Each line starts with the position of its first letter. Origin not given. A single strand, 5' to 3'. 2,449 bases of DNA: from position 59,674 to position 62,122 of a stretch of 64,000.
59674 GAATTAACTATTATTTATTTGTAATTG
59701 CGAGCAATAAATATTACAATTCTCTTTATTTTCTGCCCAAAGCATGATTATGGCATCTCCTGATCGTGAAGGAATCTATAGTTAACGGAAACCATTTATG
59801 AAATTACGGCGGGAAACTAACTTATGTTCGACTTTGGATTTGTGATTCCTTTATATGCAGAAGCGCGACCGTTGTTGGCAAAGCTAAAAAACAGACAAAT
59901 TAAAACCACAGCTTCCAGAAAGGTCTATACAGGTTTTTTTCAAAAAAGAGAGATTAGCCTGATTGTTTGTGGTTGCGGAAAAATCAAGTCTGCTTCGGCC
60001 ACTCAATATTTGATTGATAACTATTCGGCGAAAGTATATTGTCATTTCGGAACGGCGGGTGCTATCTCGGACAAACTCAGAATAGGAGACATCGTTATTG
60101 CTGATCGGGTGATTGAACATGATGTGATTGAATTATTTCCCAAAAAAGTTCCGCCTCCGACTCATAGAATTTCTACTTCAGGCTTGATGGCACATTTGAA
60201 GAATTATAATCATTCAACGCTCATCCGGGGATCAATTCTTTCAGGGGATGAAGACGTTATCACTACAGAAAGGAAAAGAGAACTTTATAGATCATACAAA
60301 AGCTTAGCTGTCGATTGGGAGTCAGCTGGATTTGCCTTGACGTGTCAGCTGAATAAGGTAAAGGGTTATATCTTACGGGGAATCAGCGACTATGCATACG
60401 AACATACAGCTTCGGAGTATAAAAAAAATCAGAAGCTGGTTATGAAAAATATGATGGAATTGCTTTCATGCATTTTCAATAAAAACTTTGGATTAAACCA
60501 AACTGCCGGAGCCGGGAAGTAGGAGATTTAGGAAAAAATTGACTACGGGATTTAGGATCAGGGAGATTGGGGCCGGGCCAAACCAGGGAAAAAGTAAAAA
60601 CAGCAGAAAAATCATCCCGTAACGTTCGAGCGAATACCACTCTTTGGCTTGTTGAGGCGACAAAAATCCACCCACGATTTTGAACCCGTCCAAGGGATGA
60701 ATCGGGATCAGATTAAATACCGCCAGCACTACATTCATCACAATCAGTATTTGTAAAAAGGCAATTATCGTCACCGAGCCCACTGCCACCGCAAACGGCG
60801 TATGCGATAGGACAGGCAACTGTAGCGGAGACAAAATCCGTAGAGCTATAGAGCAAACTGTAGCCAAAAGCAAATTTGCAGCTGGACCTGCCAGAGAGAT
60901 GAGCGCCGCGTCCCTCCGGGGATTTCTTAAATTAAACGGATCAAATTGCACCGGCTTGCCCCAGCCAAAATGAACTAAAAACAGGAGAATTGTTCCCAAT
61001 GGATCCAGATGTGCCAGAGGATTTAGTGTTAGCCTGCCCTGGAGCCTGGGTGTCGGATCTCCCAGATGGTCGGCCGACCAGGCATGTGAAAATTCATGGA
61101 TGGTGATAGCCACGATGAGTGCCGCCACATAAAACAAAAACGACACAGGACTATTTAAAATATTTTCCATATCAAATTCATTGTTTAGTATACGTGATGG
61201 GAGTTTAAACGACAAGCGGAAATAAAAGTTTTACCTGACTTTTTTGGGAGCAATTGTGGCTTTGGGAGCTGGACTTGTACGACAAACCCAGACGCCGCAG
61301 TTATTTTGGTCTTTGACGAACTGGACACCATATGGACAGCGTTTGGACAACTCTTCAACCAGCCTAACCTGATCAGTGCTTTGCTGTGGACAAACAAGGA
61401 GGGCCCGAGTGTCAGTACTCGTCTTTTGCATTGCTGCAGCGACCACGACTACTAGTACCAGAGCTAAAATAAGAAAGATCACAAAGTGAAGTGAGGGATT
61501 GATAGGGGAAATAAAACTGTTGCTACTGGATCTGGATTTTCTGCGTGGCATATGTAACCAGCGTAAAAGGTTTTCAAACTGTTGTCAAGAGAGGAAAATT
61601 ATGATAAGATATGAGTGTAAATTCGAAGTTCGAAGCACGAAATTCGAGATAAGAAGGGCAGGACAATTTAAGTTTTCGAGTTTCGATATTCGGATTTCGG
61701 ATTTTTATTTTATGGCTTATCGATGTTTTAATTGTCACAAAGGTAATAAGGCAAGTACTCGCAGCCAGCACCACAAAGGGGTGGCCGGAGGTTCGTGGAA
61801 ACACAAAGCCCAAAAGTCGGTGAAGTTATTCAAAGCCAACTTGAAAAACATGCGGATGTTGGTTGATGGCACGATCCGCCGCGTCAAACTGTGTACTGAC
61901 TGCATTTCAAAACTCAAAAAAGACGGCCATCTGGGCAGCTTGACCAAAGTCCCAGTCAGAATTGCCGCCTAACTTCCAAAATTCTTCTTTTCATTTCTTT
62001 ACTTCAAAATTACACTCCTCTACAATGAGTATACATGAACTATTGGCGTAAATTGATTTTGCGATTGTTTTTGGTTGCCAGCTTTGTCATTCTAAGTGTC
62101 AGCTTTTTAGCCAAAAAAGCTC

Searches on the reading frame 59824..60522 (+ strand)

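Call 70: search_protein_families(library=pfam, proteins=[window:59824-60522:+], max_evalue=0.01)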
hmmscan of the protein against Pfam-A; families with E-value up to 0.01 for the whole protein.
window:59824-60522:+ (232 aa): 1 family
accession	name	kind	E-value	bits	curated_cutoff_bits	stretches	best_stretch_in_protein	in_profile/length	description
PF01048.26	PNP_UDP_1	-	4.5e-30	105.2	25.1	1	7-214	5-228/233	Phosphorylase superfamily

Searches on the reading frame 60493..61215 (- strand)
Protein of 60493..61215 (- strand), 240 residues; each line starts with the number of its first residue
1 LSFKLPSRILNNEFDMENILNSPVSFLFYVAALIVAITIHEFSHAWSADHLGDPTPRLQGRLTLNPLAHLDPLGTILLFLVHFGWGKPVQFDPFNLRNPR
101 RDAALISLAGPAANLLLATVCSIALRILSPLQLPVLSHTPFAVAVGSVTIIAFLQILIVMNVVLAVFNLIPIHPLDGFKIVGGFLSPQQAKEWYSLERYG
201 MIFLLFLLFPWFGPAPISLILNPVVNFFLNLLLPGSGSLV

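Call 70: search_protein_families(library=pfam, proteins=[window:60493-61215:-], max_evalue=0.01)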
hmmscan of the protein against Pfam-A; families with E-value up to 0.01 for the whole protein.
window:60493-61215:- (240 aa): 1 family
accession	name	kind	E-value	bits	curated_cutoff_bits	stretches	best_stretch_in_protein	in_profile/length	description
PF02163.28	Peptidase_M50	-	1.9e-14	54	27.2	1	29-205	2-219/221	Peptidase family M50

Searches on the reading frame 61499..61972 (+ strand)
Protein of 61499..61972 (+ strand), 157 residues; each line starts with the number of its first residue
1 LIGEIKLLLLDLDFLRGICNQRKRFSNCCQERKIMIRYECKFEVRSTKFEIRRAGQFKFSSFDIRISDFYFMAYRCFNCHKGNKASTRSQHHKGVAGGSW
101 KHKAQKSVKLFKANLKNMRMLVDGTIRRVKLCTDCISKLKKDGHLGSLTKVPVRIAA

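Call 70: search_protein_families(library=pfam, proteins=[window:61499-61972:+], max_evalue=0.01)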
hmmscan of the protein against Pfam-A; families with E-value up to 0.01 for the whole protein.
window:61499-61972:+ (157 aa): 1 family
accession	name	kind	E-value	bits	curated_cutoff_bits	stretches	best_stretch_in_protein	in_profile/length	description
PF00830.24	Ribosomal_L28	-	0.00012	22.4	27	1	96-141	12-59/60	Ribosomal L28 family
